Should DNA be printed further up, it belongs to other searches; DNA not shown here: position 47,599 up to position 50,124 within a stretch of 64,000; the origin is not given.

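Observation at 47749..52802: Trio of TbpB/fHbp-like surface lipoproteins (Slam-dependent surface lipoprotein (SLP) type) with no Slam translocon in the window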

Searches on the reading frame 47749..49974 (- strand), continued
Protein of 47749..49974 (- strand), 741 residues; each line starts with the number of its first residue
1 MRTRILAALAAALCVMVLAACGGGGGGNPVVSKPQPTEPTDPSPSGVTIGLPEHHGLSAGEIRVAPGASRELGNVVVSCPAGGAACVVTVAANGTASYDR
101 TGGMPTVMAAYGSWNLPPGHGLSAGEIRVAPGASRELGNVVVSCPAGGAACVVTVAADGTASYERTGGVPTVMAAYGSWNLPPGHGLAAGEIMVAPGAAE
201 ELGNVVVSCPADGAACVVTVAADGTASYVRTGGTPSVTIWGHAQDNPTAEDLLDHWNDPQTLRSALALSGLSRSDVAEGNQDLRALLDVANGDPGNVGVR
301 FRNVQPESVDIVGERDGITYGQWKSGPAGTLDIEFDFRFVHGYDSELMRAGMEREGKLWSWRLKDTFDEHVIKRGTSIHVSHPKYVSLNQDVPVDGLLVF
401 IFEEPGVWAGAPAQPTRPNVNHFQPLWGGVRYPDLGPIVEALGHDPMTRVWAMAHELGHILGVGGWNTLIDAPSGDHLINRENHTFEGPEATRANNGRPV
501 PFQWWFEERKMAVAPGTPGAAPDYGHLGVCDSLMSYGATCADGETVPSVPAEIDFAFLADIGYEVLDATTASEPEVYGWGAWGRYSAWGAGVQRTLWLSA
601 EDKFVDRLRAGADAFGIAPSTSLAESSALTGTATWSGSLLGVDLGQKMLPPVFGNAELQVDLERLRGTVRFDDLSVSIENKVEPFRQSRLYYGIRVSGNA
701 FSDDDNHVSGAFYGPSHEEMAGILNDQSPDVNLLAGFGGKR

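Call 47: search_solved_structures(query=A3, max_evalue=1, show_alignments=3)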
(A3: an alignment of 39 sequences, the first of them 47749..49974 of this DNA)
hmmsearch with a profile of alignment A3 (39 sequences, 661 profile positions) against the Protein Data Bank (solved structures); distinct sequences matched with E-value up to 1: 23.
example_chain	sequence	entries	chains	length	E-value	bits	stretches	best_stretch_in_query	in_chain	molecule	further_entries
3hol_A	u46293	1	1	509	0.00017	23.4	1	618-647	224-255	TbpB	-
7jrd_A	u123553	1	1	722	0.00098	20.9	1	620-645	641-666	Lactoferrin-binding protein B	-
3pqs_A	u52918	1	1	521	0.0014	20.4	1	621-661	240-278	transferrin-binding protein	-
4o3z_A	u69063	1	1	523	0.0014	20.4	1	621-661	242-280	Outer membrane protein; transferrin-binding protein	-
4o4x_A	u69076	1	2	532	0.0014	20.4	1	617-647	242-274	TbpB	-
4o4u_A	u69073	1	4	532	0.0014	20.4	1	617-647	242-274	TbpB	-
4o3y_A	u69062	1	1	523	0.0015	20.3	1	621-661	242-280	Outer membrane protein; transferrin-binding protein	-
4o49_A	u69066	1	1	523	0.0018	20.1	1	621-661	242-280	Outer membrane protein; transferrin-binding protein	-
3pqu_A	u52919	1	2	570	0.0029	19.4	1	621-644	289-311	Transferrin binding protein B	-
4o3w_A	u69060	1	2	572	0.0029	19.4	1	621-644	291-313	Transferrin binding protein B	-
4o3x_B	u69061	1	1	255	0.0046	18.7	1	618-647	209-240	Transferrin binding protein B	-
3hoe_A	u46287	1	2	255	0.0047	18.7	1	618-647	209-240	TbpB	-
7zl4_A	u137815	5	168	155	0.11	14.2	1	23-98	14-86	CsuA/B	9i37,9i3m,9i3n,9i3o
5d6h_B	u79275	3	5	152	0.15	13.7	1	23-98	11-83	CsuA/B | CsuA/B,CsuA/B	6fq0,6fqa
6fm5_A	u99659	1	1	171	0.19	13.3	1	23-98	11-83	CsuA/B,CsuA/B,CsuA/B,CsuA/B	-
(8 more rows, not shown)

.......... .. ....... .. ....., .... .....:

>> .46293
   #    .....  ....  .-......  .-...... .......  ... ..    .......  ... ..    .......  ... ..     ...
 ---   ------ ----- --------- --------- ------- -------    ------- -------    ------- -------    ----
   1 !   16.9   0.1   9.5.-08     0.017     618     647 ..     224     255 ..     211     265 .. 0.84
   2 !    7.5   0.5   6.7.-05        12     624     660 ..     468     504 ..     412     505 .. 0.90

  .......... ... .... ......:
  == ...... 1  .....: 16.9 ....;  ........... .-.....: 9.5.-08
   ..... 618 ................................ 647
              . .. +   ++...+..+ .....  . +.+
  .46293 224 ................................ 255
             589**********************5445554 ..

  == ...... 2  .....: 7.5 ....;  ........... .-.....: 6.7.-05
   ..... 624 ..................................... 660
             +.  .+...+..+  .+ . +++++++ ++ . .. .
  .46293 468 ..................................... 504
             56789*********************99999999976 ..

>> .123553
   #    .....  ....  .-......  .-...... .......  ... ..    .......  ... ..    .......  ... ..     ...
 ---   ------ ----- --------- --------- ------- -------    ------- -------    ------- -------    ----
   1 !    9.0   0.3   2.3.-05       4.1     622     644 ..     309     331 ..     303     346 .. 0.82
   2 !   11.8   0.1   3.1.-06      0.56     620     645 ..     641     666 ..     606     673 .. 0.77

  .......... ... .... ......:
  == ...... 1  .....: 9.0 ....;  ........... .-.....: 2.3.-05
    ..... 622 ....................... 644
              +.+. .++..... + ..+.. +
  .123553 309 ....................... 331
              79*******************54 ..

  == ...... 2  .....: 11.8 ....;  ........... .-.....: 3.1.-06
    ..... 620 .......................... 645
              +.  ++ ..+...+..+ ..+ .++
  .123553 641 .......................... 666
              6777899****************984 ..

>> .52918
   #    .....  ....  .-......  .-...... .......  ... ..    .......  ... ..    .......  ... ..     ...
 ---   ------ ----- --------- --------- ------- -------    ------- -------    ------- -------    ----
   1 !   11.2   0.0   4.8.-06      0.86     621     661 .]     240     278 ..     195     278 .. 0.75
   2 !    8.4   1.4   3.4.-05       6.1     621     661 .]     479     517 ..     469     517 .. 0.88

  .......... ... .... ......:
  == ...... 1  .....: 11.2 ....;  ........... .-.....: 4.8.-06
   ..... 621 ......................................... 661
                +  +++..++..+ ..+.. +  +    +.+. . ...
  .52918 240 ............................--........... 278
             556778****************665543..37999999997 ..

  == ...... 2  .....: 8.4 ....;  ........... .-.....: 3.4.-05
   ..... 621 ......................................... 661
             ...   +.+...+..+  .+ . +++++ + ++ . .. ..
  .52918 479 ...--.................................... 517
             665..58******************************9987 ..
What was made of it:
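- Checked: A profile of the P1 family hits TbpB chains in the PDB on exactly this motif (E 1.7e-4, call 47).
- TbpB chains in the PDB at E 1.7e-4 on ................FGGKR (call 47).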

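Call 55: search_protein_families(library=pfam, alignment_id=A3, max_evalue=0.1)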
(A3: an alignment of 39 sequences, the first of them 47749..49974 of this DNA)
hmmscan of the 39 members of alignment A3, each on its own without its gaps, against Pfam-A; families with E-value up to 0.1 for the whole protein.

A. member 1, window:47749-49974:- (741 aa): 2 families
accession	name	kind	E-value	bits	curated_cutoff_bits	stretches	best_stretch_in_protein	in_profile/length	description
PF01298.24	TbpB_B_D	-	5.2e-05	24.2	26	1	695-741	75-126/126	C-lobe and N-lobe beta barrels of Tf-binding protein B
PF04140.19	ICMT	-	0.065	14.1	24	0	350-387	14-51/95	Isoprenylcysteine carboxyl methyltransferase (ICMT) family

B. families by the number of members that match (of 39 scanned): 17 families
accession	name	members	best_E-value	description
PF01298.24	TbpB_B_D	37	1.6e-08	C-lobe and N-lobe beta barrels of Tf-binding protein B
PF00413.30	Peptidase_M10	8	0.0051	Matrixin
PF13583.11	Reprolysin_4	6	0.0019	Metallo-peptidase family M12B Reprolysin-like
PF02031.22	Peptidase_M7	5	0.028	Streptomyces extracellular neutral proteinase (M7) family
PF03510.20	Peptidase_C24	3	0.0019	2C endopeptidase (C24) cysteine protease family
PF17843.6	MycE_N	2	8.7e-06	MycE methyltransferase N-terminal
PF08794.16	FHBP_C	2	0.0046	Factor H binding protein, C-terminal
PF16313.11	DUF4953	2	0.033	Met-zincin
PF13938.11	DUF4213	2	0.034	Putative heavy-metal chelation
PF19183.5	DUF5865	1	8.2e-05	Family of unknown function (DUF5865)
PF07754.17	HVO_2753_ZBP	1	0.00024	Small zinc finger protein HVO_2753-like, Zn-binding pocket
PF13688.12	Reprolysin_5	1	0.019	Metallo-peptidase family M12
PF09008.15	Head_binding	1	0.057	Head binding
PF19678.4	DUF6180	1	0.061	Family of unknown function (DUF6180)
PF04140.19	ICMT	1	0.065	Isoprenylcysteine carboxyl methyltransferase (ICMT) family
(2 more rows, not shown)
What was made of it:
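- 47749..49974 (-): P1: 741-aa lipoprotein made of three 65-aa repeats, a metzincin-like core and a C-terminal TbpB-type barrel. 37 of 39 family members hit PF01298 (call 55).
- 48205..49242 (-): P1 central metzincin-like domain: HELGH at 48598-48612, invariant His526 at 48397-48399, SLMSY Met-turn at 48367-48381. Weak hits to Peptidase_M10, Reprolysin_4, M7 and DUF4953 (call 55).
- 37 of 39 relatives hit PF01298 (call 55).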

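Call 57: find_encoding_contigs(protein=P0108, flank=10000, max_places=2)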
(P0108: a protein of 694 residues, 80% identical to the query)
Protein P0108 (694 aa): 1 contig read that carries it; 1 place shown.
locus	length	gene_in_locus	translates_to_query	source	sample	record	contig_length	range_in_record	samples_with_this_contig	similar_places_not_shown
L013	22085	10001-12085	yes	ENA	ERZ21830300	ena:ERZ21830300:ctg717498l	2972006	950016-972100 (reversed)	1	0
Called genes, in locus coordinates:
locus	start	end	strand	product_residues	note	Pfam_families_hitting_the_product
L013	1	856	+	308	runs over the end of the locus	PF00589:Phage_integrase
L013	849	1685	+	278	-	PF02899:Phage_int_SAM_1 (weak), PF00589:Phage_integrase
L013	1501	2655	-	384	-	PF05598:DUF772, PF01609:DDE_Tnp_1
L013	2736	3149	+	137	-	-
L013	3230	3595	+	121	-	-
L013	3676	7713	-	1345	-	-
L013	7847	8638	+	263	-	PF22558:REase-ARP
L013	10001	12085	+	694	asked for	-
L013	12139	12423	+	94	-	PF01298:TbpB_B_D (weak)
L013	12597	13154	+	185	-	PF02371:Transposase_20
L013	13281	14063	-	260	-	PF13276:HTH_21, PF00665:rve, PF13683:rve_3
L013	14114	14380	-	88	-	PF01527:HTH_Tnp_1, PF13384:HTH_23 (weak), PF13518:HTH_28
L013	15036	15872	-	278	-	-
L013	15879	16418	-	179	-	-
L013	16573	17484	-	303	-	PF00929:RNase_T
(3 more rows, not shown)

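Call 58: find_encoding_contigs(protein=P0181, flank=10000, max_places=2)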
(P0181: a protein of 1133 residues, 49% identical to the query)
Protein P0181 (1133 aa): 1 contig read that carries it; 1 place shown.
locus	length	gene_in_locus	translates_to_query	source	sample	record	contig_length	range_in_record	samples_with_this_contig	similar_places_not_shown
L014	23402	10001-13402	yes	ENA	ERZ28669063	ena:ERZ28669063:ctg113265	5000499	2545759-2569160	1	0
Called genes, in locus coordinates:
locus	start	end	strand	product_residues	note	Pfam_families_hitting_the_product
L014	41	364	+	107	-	PF13635:DUF4143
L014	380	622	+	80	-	-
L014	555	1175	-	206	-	-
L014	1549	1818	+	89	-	-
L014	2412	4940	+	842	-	-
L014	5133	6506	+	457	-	PF13432:TPR_16 (faint), PF24575:TPR_Slam (faint), PF14559:TPR_19 (faint), PF04575:SlipAM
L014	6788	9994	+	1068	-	-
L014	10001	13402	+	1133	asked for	PF01298:TbpB_B_D (faint)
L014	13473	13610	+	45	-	-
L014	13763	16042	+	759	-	PF00082:Peptidase_S8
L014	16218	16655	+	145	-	-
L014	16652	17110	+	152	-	PF12098:DUF3574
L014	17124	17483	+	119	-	-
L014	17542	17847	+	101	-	-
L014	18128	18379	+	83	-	-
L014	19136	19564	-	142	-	PF00903:Glyoxalase, PF18029:Glyoxalase_6 (weak)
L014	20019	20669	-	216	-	PF21321:HTH_66 (faint), PF04255:DUF433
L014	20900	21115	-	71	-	-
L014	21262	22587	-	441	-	-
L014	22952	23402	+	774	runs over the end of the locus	PF01315:Ald_Xan_dh_C, PF02738:MoCoBD_1, PF20256:MoCoBD_2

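Call 67: list_cluster_members(proteins=[L009:5102-6463:+, L014:5133-6506:+, P0185, P0181, L009:395-1537:-, L009:13419-15788:+, P0162, P0132, P0045, P0011])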
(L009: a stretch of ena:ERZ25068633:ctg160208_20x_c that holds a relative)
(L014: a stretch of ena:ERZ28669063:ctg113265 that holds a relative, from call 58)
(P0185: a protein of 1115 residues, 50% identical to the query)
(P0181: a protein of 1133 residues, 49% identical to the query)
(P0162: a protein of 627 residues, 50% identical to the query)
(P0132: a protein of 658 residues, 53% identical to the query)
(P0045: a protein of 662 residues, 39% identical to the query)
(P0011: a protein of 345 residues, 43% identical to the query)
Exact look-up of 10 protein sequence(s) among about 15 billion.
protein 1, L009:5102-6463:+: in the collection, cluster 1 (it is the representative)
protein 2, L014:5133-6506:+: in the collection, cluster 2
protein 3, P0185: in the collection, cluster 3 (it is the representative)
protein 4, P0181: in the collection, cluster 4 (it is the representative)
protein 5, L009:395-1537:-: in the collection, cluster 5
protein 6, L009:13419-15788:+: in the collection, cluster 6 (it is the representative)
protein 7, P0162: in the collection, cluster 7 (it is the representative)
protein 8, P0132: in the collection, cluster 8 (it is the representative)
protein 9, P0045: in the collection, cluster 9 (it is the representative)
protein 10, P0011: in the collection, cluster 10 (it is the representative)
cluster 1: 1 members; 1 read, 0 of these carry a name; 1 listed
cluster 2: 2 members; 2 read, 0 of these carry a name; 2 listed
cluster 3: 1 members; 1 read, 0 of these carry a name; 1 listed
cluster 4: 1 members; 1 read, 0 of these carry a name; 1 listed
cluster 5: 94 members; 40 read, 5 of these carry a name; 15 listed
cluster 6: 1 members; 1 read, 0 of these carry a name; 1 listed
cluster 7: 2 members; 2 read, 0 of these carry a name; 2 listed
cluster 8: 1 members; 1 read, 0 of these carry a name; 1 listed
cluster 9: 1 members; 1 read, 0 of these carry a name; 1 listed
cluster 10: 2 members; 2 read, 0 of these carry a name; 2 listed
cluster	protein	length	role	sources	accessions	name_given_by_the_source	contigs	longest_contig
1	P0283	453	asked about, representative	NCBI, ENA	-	-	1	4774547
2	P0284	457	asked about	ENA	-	-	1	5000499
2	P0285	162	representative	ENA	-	-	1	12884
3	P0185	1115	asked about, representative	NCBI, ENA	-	-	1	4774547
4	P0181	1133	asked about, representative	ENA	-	-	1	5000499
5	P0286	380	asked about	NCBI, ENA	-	-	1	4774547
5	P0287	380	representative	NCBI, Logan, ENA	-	-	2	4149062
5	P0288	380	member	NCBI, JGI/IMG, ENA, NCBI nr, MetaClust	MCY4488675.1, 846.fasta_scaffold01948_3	MAG: sodium ion-translocating decarboxylase subunit beta [Deltaproteobacteria bacterium] | sodium ion-translocating decarboxylase subunit beta [Deltaproteobacteria bacterium] | \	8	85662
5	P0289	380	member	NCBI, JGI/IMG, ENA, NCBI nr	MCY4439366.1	MAG: sodium ion-translocating decarboxylase subunit beta [Deltaproteobacteria bacterium] | sodium ion-translocating decarboxylase subunit beta [Deltaproteobacteria bacterium]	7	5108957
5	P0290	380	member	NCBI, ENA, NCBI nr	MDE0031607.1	MAG: sodium ion-translocating decarboxylase subunit beta [Deltaproteobacteria bacterium] | sodium ion-translocating decarboxylase subunit beta [Deltaproteobacteria bacterium]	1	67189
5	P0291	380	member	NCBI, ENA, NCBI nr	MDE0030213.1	MAG: sodium ion-translocating decarboxylase subunit beta [Deltaproteobacteria bacterium] | sodium ion-translocating decarboxylase subunit beta [Deltaproteobacteria bacterium]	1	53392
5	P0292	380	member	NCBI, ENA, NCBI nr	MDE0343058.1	MAG: sodium ion-translocating decarboxylase subunit beta [Deltaproteobacteria bacterium] | sodium ion-translocating decarboxylase subunit beta [Deltaproteobacteria bacterium]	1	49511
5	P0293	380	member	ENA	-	-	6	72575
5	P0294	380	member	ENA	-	-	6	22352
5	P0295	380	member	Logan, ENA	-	-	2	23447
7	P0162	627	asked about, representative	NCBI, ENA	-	-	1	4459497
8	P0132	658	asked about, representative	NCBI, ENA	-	-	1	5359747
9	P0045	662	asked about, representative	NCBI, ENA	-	-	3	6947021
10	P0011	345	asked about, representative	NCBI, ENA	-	-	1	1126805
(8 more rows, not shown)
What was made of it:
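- Both are in 'Deltaproteobacteria' MAGs (call 67) and involve a longer subfamily at 50% identity.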

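Call 77: search_dna_similar(query=window:47749-49974:-, collection=plasmids, mode=protein, max_rows=15, max_evalue=0.001)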
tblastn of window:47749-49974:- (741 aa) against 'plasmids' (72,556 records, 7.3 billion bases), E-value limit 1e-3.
No match.
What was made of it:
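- Tried and rejected: P1 against PLSDB plasmids (tblastn): no match (call 77).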
